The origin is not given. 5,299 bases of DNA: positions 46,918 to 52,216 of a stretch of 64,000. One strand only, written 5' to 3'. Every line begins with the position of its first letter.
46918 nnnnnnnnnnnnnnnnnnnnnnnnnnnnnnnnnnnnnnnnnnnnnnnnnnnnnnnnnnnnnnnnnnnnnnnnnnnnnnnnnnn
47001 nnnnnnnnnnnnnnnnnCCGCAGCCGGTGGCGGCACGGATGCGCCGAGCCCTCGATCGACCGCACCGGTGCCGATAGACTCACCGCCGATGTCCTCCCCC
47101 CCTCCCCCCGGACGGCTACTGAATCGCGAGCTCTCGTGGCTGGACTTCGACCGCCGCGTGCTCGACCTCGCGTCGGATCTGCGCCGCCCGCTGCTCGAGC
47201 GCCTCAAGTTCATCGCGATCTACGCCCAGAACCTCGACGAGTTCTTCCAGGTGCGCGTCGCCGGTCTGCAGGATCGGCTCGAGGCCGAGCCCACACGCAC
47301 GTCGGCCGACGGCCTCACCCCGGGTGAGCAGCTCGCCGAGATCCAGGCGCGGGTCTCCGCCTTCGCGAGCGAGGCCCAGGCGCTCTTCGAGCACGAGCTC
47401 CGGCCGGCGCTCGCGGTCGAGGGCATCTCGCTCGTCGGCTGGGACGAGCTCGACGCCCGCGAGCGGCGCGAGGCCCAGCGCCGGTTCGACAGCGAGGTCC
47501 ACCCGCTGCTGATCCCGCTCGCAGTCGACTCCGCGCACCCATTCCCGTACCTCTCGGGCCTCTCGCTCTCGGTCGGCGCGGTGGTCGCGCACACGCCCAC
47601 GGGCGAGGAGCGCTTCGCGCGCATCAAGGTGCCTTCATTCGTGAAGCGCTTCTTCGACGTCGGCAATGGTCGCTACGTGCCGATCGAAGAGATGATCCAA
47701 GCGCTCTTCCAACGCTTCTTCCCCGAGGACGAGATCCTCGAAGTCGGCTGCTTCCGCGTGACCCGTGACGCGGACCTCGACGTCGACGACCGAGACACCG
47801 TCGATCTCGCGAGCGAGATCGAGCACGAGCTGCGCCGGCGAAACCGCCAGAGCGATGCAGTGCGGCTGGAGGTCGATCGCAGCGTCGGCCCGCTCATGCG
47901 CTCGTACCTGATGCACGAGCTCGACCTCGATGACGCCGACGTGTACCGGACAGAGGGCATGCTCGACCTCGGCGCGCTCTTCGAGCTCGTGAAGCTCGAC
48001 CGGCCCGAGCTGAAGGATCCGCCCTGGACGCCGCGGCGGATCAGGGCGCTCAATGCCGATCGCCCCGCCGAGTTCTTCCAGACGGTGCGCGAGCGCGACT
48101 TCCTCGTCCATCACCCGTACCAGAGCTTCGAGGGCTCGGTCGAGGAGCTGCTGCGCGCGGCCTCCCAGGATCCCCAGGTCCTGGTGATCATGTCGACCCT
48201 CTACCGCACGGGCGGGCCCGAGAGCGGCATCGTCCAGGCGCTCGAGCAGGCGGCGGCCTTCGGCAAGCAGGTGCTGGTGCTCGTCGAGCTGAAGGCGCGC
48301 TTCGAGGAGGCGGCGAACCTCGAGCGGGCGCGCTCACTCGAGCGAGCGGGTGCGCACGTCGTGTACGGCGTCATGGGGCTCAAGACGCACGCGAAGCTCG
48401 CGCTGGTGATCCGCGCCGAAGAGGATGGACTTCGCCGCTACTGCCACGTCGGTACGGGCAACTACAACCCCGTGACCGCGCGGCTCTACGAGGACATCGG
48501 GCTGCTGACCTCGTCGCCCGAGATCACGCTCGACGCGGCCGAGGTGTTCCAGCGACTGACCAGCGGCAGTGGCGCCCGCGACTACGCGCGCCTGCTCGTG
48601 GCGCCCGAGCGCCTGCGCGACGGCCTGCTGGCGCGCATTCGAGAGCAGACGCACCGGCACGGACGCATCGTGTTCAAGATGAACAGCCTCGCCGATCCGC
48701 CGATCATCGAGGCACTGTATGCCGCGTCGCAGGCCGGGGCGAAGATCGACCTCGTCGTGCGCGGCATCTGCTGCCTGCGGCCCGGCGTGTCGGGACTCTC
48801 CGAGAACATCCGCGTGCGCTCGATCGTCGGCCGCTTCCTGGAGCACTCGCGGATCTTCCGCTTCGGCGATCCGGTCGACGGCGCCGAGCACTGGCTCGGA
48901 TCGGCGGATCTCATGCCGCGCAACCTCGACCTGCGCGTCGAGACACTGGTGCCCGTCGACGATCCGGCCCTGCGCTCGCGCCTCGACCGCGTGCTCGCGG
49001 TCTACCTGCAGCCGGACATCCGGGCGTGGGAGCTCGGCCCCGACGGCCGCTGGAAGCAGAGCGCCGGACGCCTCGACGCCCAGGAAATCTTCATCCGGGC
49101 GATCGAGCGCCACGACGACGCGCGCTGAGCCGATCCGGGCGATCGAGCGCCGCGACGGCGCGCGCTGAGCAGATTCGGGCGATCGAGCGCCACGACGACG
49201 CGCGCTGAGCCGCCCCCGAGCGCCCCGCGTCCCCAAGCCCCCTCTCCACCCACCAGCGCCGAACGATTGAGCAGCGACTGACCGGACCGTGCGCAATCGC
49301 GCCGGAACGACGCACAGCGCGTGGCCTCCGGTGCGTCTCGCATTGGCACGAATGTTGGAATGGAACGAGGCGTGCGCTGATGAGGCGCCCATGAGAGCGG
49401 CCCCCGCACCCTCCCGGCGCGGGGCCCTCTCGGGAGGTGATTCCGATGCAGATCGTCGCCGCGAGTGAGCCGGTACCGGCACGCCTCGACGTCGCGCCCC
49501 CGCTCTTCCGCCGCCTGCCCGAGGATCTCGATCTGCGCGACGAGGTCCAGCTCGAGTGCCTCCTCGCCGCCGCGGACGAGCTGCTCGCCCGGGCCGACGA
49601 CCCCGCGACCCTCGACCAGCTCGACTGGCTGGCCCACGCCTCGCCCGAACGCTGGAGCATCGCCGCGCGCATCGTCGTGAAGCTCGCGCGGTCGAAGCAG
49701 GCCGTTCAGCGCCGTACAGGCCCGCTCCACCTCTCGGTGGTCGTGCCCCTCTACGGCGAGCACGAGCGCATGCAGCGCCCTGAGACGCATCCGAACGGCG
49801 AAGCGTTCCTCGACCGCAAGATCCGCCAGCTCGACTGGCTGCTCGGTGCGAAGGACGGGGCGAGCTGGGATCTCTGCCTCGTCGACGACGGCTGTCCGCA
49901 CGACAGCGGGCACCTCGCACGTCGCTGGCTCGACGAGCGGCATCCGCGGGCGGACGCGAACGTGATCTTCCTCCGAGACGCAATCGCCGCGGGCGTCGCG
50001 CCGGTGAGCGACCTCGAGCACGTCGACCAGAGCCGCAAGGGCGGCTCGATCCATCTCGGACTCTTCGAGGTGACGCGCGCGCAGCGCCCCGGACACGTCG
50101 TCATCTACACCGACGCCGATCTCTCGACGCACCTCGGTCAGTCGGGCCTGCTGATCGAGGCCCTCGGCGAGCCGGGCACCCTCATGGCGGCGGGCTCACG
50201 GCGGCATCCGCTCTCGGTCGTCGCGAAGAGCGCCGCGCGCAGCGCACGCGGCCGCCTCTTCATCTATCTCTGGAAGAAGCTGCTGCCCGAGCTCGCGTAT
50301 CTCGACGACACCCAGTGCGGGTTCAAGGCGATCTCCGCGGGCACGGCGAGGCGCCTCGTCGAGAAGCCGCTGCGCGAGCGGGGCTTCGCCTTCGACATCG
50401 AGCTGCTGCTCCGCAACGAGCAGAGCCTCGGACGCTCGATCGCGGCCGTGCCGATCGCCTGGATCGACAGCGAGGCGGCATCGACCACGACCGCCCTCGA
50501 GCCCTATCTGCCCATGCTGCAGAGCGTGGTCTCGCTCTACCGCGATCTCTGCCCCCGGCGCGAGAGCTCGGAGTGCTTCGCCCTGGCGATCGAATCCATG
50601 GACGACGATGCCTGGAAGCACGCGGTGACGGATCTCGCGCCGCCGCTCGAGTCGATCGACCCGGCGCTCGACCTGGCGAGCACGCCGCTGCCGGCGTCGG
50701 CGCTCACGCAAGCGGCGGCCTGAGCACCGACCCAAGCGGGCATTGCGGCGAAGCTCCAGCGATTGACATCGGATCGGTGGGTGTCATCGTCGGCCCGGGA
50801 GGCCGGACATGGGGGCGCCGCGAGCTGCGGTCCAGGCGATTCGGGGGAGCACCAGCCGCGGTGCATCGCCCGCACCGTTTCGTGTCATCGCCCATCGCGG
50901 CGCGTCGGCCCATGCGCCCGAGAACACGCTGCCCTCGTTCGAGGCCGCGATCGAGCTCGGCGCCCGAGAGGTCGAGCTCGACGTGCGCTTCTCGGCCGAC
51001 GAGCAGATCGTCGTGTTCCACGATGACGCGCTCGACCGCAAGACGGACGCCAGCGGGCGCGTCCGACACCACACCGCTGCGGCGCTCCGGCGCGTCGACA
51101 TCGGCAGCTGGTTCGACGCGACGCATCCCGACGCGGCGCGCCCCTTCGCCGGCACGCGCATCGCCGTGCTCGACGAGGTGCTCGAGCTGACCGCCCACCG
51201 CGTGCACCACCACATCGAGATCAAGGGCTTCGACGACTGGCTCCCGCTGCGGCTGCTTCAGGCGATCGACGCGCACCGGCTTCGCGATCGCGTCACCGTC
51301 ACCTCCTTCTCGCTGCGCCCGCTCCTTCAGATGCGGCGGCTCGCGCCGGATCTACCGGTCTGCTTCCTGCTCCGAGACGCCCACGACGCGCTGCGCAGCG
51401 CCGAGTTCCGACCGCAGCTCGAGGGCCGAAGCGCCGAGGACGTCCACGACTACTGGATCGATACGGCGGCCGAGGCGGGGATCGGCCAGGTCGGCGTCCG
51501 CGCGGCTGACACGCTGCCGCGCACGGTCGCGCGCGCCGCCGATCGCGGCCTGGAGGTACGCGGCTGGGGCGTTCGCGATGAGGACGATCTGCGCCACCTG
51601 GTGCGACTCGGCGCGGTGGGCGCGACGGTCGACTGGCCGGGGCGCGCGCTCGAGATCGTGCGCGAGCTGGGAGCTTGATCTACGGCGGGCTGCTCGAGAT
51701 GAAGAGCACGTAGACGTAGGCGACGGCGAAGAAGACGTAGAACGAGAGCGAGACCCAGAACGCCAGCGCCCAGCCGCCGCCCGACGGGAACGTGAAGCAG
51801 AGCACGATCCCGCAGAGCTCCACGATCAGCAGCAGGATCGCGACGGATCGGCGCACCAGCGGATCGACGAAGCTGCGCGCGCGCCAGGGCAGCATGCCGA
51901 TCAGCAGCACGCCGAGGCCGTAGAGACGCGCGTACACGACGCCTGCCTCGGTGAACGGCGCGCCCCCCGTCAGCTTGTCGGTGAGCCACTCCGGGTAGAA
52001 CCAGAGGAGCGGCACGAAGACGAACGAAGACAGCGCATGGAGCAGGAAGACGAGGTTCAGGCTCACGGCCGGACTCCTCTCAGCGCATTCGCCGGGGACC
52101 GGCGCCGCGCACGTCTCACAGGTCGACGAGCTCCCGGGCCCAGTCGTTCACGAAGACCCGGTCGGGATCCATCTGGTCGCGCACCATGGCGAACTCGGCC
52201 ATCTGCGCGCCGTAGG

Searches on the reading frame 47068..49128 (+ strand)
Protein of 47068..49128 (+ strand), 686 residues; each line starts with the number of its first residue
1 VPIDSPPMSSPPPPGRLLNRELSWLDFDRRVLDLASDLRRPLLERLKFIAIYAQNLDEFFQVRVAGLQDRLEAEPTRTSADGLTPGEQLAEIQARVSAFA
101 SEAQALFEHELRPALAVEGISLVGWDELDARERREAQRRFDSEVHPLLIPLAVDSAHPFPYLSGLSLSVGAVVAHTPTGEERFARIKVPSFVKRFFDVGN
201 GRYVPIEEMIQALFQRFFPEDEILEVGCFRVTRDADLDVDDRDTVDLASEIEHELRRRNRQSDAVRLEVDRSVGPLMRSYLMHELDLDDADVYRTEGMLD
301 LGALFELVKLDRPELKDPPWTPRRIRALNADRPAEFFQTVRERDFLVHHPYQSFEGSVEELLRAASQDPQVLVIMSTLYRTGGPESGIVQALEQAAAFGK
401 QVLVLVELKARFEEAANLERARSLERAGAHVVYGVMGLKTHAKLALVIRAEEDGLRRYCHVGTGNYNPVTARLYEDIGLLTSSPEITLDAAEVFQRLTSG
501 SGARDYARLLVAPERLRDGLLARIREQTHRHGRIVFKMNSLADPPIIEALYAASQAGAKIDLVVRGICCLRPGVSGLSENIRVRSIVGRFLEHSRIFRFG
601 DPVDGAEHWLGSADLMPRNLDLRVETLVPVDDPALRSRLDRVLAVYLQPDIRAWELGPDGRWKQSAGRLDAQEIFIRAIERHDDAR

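Call 21: search_protein_families(library=pfam, proteins=[window:47068-49128:+], max_evalue=0.01)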
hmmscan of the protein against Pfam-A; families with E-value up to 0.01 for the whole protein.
window:47068-49128:+ (686 aa): 5 families
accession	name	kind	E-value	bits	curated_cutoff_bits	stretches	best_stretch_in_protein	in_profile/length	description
PF17941.7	PP_kinase_C_1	-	7.5e-64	214.7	25.7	1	336-499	2-163/167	Polyphosphate kinase C-terminal domain 1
PF13090.12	PP_kinase_C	-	8.8e-55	185.2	25.8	1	509-666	1-162/172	Polyphosphate kinase C-terminal domain 2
PF02503.22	PP_kinase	-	1.4e-48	165.4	31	1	132-307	2-183/183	Polyphosphate kinase middle domain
PF13089.11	PP_kinase_N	-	4.6e-36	123.8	23.8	1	18-122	2-106/107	Polyphosphate kinase N-terminal domain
PF13091.12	PLDc_2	-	1.6e-11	44.6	27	1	371-497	12-131/132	PLD-like domain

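Call 81: list_cluster_members(proteins=[window:47068-49128:+, window:57764-60118:+, window:56470-57678:+, window:52116-53942:-, window:51680-52066:-, window:578-2278:+, window:35178-36527:+, window:60786-62192:+])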
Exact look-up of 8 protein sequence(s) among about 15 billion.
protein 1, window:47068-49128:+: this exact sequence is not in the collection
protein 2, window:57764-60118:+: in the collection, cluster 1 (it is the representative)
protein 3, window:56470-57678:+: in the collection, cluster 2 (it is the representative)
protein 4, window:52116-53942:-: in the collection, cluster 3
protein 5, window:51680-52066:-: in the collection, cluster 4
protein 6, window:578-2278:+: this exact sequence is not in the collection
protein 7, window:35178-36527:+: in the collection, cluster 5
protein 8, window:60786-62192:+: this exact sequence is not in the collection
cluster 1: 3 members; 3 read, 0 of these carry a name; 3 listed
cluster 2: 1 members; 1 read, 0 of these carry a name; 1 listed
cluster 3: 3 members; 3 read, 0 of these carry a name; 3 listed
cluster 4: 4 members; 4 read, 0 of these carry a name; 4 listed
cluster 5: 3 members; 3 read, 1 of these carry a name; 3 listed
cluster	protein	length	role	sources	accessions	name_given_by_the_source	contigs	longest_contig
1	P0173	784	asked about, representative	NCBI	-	-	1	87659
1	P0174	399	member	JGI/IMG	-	-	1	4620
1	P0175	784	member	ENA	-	-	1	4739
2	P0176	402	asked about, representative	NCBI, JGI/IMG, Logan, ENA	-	-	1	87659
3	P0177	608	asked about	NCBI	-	-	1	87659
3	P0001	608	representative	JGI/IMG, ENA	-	-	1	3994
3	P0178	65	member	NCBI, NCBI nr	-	-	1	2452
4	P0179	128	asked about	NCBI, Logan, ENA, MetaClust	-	-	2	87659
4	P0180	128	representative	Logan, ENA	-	-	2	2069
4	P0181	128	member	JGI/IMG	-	-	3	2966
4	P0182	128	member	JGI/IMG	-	-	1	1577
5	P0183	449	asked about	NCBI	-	-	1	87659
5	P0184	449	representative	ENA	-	-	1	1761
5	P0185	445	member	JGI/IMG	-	ribosomal protein S12 methylthiotransferase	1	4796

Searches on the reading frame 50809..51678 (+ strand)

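Call 21: search_protein_families(library=pfam, proteins=[window:50809-51678:+], max_evalue=0.01)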
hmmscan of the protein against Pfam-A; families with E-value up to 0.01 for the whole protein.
window:50809-51678:+ (289 aa): 1 family
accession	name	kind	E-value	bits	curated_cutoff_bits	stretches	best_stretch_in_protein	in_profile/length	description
PF03009.23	GDPD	-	1.9e-39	136.7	23.6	1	29-278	1-243/244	Glycerophosphoryl diester phosphodiesterase family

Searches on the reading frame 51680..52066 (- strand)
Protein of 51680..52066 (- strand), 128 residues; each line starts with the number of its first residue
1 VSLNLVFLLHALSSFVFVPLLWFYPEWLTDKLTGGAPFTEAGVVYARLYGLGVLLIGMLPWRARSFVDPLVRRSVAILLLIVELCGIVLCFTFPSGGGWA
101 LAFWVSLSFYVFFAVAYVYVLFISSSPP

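Call 3: search_protein_families(library=pfam, proteins=[window:51680-52066:-], max_evalue=1)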
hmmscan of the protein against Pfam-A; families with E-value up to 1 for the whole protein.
window:51680-52066:- (128 aa): 0 families

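Call 4: search_protein_families(library=ncbifam, proteins=[window:51680-52066:-], max_evalue=1)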
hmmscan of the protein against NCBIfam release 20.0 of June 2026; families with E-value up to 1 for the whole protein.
window:51680-52066:- (128 aa): 1 family
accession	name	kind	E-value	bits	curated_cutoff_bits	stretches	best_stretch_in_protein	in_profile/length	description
TIGR01555.1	phge_rel_HI1409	hypoth_equivalog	0.25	10.2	196.25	1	43-78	90-125/404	phage-associated protein, HI1409 family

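Call 77: search_solved_structures(query=A4, max_evalue=10, show_alignments=2)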
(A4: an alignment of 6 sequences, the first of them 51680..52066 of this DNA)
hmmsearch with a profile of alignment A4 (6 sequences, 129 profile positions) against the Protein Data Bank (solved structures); distinct sequences matched with E-value up to 10: 0.

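Call 79: search_protein_families(library=pfam, alignment_id=A4, max_evalue=1)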
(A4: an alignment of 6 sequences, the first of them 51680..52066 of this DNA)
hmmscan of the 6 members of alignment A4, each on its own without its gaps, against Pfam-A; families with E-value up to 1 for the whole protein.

A. member 1, window:51680-52066:- (128 aa): 0 families

B. families by the number of members that match (of 6 scanned): 4 families
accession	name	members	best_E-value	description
PF14248.12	DUF4345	2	0.0093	Domain of unknown function (DUF4345)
PF14936.11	p53-inducible11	1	0.2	Tumour protein p53-inducible protein 11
PF23930.1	DUF7268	1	0.34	Family of unknown function (DUF7268)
PF05425.18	CopD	1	0.42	Copper resistance protein D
